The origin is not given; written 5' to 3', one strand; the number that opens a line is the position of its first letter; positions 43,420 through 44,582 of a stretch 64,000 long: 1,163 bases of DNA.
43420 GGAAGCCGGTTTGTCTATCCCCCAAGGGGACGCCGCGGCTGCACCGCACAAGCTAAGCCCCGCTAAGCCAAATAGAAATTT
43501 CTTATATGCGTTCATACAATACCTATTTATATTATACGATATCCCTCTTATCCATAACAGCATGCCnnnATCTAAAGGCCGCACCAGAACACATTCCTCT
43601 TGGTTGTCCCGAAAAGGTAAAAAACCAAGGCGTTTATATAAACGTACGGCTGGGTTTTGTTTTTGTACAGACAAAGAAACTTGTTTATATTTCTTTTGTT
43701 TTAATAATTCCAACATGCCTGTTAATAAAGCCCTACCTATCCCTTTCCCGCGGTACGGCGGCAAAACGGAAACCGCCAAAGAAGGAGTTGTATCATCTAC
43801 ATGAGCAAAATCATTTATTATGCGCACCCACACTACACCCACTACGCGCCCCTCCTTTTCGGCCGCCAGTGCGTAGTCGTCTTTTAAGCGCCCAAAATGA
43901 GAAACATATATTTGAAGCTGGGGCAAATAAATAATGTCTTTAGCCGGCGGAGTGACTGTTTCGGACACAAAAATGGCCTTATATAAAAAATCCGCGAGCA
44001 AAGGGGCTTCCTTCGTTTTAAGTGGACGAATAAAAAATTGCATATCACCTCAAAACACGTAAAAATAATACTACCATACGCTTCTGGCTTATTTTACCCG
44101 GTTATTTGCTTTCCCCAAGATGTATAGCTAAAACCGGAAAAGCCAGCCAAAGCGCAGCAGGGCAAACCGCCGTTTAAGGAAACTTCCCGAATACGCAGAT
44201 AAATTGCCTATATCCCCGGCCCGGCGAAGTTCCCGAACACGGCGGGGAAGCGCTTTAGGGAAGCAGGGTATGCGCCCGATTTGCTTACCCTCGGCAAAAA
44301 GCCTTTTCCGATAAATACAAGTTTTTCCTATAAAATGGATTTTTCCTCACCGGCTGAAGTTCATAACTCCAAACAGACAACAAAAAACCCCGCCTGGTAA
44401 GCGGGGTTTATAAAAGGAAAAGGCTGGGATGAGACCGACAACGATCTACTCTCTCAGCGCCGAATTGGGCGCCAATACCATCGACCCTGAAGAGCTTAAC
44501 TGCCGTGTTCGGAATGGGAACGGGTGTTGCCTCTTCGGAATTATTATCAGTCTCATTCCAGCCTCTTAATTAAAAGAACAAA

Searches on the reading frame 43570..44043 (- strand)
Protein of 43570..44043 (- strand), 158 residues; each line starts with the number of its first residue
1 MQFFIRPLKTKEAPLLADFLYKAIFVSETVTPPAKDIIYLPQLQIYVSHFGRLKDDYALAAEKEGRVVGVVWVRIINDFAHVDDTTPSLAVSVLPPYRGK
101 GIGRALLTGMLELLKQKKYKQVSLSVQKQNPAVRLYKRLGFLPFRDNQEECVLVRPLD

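Call 10: find_related_loci(query=window:43570-44043:-, collection=genome_contigs, flank=4000)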
Query window:43570-44043:- (158 aa) in genome_contigs; peptide patterns used: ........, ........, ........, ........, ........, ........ (x = any residue, [..] = any of these).
105 stretches matched a pattern; 16 encode a relative of the query (tblastn E <= 1e-3); 15 distinct loci.
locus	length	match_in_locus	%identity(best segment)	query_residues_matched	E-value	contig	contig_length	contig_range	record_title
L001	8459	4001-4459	53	1-154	3e-51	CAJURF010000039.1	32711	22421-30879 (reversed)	MAG TPA_asm: uncultured Lachnospiraceae bacterium isolate MGBC164599 genome assembly, contig: MGBC164599.39, whole genom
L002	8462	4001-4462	50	1-154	1e-49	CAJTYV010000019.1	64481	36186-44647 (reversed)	MAG TPA_asm: uncultured Ruminococcus sp. isolate MGBC117665 genome assembly, contig: MGBC117665.19, whole genome shotgun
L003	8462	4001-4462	50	1-154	1e-50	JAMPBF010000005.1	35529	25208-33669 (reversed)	MAG: Bacillota bacterium isolate NALB_7821a_28 Scaffold_#5__SCF_005___35529_bp, whole genome shotgun sequence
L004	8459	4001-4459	51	1-154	1e-49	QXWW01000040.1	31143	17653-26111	Lachnospiraceae bacterium strain X68 Scaffold36_1, whole genome shotgun sequence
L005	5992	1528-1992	48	3-157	4e-48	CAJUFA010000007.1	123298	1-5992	MAG TPA_asm: uncultured Dorea sp. isolate MGBC129937 genome assembly, contig: MGBC129937.7, whole genome shotgun sequenc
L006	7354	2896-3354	47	1-154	6e-47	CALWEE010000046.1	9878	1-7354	MAG: uncultured Lachnospiraceae bacterium isolate BRZ_BR__bin142 genome assembly, contig: BRZ_BR__NODE_12932_length_9878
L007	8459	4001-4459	49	2-154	8e-47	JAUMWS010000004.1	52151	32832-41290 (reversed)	MAG: Porphyromonas sp. isolate S15M_Sa_21 NODE_337_length_52151_cov_6.826340, whole genome shotgun sequence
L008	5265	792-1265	88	1-158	1e-91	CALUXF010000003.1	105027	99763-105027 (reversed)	MAG: uncultured Elusimicrobiales bacterium isolate BRZ_RC__bin78 genome assembly, contig: BRZ_RC__NODE_83_length_105027_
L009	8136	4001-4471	36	5-157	3e-36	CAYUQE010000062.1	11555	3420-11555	MAG TPA_asm: uncultured Proteiniphilum sp. isolate ERP113451_co4_245 genome assembly, contig: NODE_3602_length_11555_cov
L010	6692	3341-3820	34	2-157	3e-34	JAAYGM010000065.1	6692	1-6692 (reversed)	MAG: Bacteroidales bacterium isolate AS09scLD_223 63533_AS09, whole genome shotgun sequence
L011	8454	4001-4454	58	5-157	2e-42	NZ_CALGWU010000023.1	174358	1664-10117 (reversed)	MAG: uncultured Capnocytophaga sp. isolate SRR8114096_bin.60_CONCOCT_v1.1_MAG ERZ1740087.31, whole genome shotgun sequen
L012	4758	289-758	39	1-157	3e-24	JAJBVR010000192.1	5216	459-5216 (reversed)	MAG: Clostridiales bacterium isolate U_127168 U_127168=NODE_1749_length_5216_cov_9.081961, whole genome shotgun sequence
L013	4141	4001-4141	51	1-47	9e-10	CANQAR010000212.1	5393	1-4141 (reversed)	MAG: uncultured Lachnospiraceae bacterium isolate Lapin-002__bin83 genome assembly, contig: Lapin-002__NODE_20367_length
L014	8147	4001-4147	51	1-49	2e-9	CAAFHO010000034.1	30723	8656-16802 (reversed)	MAG TPA_asm: uncultured Robinsoniella sp., isolate HGM12464, WGS project CAAFHO010000000 data, contig: SRS148721_19_k99_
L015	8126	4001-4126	40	5-46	2e-5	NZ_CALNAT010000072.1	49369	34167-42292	MAG: uncultured Proteiniphilum sp. isolate SRR1561995_bin.117_CONCOCT_v1.1_MAG ERZ724027.505, whole genome shotgun seque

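Call 13: find_homologous_proteins(query=window:43570-44043:-, max_evalue=1e-20)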
Query window:43570-44043:- (158 aa): 682 proteins with E <= 1e-20 among 771 candidates; the best 120 are listed.
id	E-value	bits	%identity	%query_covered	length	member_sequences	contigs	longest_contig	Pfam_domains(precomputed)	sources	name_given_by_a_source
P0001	1.5e-95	335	97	100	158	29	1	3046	PF13673.14,PF13302.14,PF13508.14,PF08445.17,PF00583.32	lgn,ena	-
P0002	6.0e-87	307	88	100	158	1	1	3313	PF13673.14,PF13302.14,PF13508.14,PF08445.17,PF00583.32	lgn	-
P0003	3.7e-51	191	57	97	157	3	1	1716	PF13673.14,PF13302.14,PF13508.14,PF08445.17,PF13527.14,PF00583.32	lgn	-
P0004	5.3e-51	191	56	100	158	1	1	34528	PF13673.14,PF13302.14,PF13508.14,PF08445.17,PF00583.32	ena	-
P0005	2.2e-50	188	56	97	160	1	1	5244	PF13673.14,PF13302.14,PF13508.14,PF08445.17,PF13527.14,PF00583.32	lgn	-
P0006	2.4e-50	188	57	99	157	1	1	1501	PF13673.14,PF13508.14,PF00583.32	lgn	-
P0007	3.9e-50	188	55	99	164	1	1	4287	PF13673.14,PF13302.14,PF13508.14,PF00583.32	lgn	-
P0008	7.7e-50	187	59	97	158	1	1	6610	PF13673.14,PF13302.14,PF13508.14,PF08445.17,PF13527.14,PF00583.32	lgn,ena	-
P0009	8.2e-50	187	59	95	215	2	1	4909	PF13673.14,PF13302.14,PF13508.14,PF08445.17,PF13527.14,PF00583.32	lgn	-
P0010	1.0e-49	186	55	99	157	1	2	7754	PF13673.14,PF13302.14,PF13508.14,PF08445.17,PF00583.32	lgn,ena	-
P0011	1.6e-49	186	55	99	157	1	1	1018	PF13673.14,PF13302.14,PF13508.14,PF08445.17,PF00583.32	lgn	-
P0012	2.4e-49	185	55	100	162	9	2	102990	PF13673.14,PF13302.14,PF13508.14,PF08445.17,PF00583.32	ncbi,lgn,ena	-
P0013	2.4e-49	185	55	99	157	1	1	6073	PF13673.14,PF13508.14,PF00583.32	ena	-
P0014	2.9e-49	185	55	99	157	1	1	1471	PF13673.14,PF13508.14,PF00583.32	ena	-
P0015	3.3e-49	185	55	99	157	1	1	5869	PF13673.14,PF13508.14,PF08445.17,PF00583.32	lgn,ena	-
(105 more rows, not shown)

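Call 40: find_encoding_contigs(protein=P0001, flank=3000, max_places=10)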
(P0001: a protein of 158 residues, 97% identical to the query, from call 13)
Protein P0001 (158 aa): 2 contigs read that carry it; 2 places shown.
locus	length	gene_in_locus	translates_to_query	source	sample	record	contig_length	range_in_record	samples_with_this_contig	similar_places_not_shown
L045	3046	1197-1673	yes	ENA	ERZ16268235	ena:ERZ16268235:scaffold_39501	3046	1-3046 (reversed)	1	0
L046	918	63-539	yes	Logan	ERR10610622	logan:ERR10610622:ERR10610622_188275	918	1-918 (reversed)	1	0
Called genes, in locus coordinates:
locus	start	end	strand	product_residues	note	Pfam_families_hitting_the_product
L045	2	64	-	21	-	?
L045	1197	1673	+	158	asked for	PF13302:Acetyltransf_3 (weak), PF00583:Acetyltransf_1, PF13673:Acetyltransf_10, PF13508:Acetyltransf_7, PF08445:FR47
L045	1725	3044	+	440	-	?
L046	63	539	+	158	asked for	PF13302:Acetyltransf_3 (weak), PF00583:Acetyltransf_1, PF13673:Acetyltransf_10, PF13508:Acetyltransf_7, PF08445:FR47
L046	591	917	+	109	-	?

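Call 41: find_encoding_contigs(protein=P0002, flank=3000, max_places=10)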
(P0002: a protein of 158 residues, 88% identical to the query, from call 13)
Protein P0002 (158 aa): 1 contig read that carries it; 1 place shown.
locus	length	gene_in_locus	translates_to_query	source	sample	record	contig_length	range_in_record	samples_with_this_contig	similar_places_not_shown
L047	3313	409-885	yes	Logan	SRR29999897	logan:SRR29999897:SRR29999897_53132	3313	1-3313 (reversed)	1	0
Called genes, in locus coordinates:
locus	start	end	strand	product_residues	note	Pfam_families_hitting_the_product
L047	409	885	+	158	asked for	PF13302:Acetyltransf_3 (weak), PF00583:Acetyltransf_1, PF13673:Acetyltransf_10, PF13508:Acetyltransf_7, PF08445:FR47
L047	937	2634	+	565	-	-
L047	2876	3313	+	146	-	?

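Call 47: search_protein_families(library=ncbifam, proteins=[window:43570-44043:-], max_evalue=0.001)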
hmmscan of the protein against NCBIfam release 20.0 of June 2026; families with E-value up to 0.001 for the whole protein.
window:43570-44043:- (158 aa): 11 families
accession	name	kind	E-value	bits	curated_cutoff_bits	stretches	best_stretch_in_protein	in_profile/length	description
TIGR01575.1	rimI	equivalog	4.5e-11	43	86.4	1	50-141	27-112/132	ribosomal protein S18-alanine N-acetyltransferase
TIGR03448.1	mycothiol_MshD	equivalog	2.7e-09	36.8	163.1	1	58-143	202-287/294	mycothiol synthase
NF007025.1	PRK09491.1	equivalog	1.6e-06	28.2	173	1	84-141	61-119/145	ribosomal protein S18-alanine N-acetyltransferase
NF002959.0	PRK03624.1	equivalog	1.8e-06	27.7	124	1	90-142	77-130/147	GNAT family acetyltransferase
NF040503.1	resist_ArsN1a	equivalog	4e-06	26.7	170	1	60-141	52-133/159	arsinothricin resistance N-acetyltransferase ArsN1 family A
NF040502.1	PPT_acetyltrans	equivalog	1.5e-05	24.8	300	1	44-142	44-143/183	phosphinothricin N-acetyltransferase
TIGR03103.1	trio_acet_GNAT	equivalog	2.2e-05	23.2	569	1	56-141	124-212/547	N-acetylglutaminylglutamine synthetase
NF000487.1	stat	exception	6e-05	22.6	420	1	91-141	110-161/189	streptothricin N-acetyltransferase STAT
NF007853.0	PRK10562.1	equivalog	0.00027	21.2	125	1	90-142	73-121/146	N-acetyltransferase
NF007530.0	PRK10146.1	equivalog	0.00064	20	142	1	57-141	49-133/144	aminoalkylphosphonate N-acetyltransferase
NF053587.1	SpmdActasePaiA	equivalog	0.00066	19.5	250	1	96-142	101-148/172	spermidine/spermine N(1)-acetyltransferase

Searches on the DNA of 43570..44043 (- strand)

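Call 34: search_rna_families(sources=[L001, L002, L003, L004, L005, L006, L007, L009, L010, L011, L012, L021, L022, L023, L024, L025, L026], threshold=gathering)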
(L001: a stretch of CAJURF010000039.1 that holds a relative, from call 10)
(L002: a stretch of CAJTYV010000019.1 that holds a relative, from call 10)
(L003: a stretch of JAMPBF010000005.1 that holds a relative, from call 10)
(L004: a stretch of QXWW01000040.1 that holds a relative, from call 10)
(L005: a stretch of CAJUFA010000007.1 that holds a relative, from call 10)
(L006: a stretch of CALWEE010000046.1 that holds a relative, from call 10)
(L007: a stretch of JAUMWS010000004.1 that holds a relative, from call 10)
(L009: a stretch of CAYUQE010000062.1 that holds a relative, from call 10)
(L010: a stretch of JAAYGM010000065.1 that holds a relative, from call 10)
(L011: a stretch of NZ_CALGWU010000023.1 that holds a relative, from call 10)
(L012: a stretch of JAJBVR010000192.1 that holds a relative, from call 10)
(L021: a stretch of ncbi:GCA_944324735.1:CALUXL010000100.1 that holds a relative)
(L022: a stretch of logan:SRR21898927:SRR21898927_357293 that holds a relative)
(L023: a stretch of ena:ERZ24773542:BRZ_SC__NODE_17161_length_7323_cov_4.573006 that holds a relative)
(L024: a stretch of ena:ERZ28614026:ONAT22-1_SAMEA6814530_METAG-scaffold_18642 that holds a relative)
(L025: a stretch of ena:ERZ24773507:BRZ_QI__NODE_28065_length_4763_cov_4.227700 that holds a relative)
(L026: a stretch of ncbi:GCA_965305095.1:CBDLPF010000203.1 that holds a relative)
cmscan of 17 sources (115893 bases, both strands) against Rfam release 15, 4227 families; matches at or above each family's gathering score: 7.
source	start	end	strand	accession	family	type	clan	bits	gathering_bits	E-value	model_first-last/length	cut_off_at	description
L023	256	374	+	RF00001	5S_rRNA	Gene; rRNA;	CL00113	83.4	38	5.2e-16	1-120/120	no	5S ribosomal RNA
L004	1657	1727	-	RF00005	tRNA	Gene; tRNA;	CL00001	77.5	29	4.8e-15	1-71/71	no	tRNA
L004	1148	1220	-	RF00005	tRNA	Gene; tRNA;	CL00001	72.7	29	9.9e-14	1-71/71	no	tRNA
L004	1487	1560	-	RF00005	tRNA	Gene; tRNA;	CL00001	69.3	29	8.6e-13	1-71/71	no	tRNA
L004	1367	1440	-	RF00005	tRNA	Gene; tRNA;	CL00001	69.3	29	9.1e-13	1-71/71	no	tRNA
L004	1737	1811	-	RF00005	tRNA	Gene; tRNA;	CL00001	67.7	29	2.5e-12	1-71/71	no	tRNA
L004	1229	1300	-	RF00005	tRNA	Gene; tRNA;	CL00001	65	29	1.3e-11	1-71/71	no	tRNA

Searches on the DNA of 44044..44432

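Call 4: search_rna_families(source=window, start=44044, end=44432, threshold=evalue, max_evalue=10, show_alignments=5)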
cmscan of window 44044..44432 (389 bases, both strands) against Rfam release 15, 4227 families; matches with E-value up to 10: 14.
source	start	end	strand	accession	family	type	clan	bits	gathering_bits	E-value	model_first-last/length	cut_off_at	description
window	44383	44416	-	RF02701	PsrR1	Gene; sRNA;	-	22.7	42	0.045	44-79/79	no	Photosynthesis regulatory RNA1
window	44312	44415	+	RF02073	STnc260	Gene; sRNA;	-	20.9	100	0.84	1-176/176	no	Salmonella enterica sRNA STnc260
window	44380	44432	-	RF00513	Trp_leader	Cis-reg; leader;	-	19.8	41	0.13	44-100/100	5'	Tryptophan operon leader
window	44330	44414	+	RF00513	Trp_leader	Cis-reg; leader;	-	18.2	41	0.34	1-100/100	no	Tryptophan operon leader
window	44379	44418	-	RF02837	anti-hemB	Gene; sRNA;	-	17.8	49.5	0.085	1-81/81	no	Burkholderia RNA 7 (anti-hemB)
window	44338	44412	+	RF02083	OrzO-P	Gene; antitoxin;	-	17.8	60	2.1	1-76/76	no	OrzO-P RNA antitoxin family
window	44332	44410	-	RF01770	rimP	Cis-reg; leader;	-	16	47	4.7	34-99/102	no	Gammaprotebacteria rimP leader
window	44329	44409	+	RF02236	asX2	Gene; sRNA;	-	15.6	70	1.3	1-87/87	no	Xanthomonas sRNA asX2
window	44337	44412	+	RF02450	ncr1175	Gene; sRNA;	-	15.3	60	3.1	1-110/110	no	Bacillus sRNA ncr1175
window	44383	44416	-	RF01772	rnk_pseudo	Cis-reg; leader;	-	15.3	55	4.7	68-100/108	no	Pseudomonas rnk leader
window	44379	44422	-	RF02278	Betaproteobacteria_toxic_sRNA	Gene; sRNA;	-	14.9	50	1.9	1-64/64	no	Betaproteobacteria toxic small RNA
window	44373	44432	-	RF00557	L10_leader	Cis-reg; leader;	-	14.8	44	4.4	75-138/138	5'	Ribosomal protein L10 leader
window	44373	44406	-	RF02401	ClpQY_promoter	Cis-reg;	-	14.6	42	0.8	1-37/57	no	ClpQY promoter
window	44380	44432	-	RF00106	RNAI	Gene; antisense;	-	12.6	47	8.9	51-102/102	5'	RNAI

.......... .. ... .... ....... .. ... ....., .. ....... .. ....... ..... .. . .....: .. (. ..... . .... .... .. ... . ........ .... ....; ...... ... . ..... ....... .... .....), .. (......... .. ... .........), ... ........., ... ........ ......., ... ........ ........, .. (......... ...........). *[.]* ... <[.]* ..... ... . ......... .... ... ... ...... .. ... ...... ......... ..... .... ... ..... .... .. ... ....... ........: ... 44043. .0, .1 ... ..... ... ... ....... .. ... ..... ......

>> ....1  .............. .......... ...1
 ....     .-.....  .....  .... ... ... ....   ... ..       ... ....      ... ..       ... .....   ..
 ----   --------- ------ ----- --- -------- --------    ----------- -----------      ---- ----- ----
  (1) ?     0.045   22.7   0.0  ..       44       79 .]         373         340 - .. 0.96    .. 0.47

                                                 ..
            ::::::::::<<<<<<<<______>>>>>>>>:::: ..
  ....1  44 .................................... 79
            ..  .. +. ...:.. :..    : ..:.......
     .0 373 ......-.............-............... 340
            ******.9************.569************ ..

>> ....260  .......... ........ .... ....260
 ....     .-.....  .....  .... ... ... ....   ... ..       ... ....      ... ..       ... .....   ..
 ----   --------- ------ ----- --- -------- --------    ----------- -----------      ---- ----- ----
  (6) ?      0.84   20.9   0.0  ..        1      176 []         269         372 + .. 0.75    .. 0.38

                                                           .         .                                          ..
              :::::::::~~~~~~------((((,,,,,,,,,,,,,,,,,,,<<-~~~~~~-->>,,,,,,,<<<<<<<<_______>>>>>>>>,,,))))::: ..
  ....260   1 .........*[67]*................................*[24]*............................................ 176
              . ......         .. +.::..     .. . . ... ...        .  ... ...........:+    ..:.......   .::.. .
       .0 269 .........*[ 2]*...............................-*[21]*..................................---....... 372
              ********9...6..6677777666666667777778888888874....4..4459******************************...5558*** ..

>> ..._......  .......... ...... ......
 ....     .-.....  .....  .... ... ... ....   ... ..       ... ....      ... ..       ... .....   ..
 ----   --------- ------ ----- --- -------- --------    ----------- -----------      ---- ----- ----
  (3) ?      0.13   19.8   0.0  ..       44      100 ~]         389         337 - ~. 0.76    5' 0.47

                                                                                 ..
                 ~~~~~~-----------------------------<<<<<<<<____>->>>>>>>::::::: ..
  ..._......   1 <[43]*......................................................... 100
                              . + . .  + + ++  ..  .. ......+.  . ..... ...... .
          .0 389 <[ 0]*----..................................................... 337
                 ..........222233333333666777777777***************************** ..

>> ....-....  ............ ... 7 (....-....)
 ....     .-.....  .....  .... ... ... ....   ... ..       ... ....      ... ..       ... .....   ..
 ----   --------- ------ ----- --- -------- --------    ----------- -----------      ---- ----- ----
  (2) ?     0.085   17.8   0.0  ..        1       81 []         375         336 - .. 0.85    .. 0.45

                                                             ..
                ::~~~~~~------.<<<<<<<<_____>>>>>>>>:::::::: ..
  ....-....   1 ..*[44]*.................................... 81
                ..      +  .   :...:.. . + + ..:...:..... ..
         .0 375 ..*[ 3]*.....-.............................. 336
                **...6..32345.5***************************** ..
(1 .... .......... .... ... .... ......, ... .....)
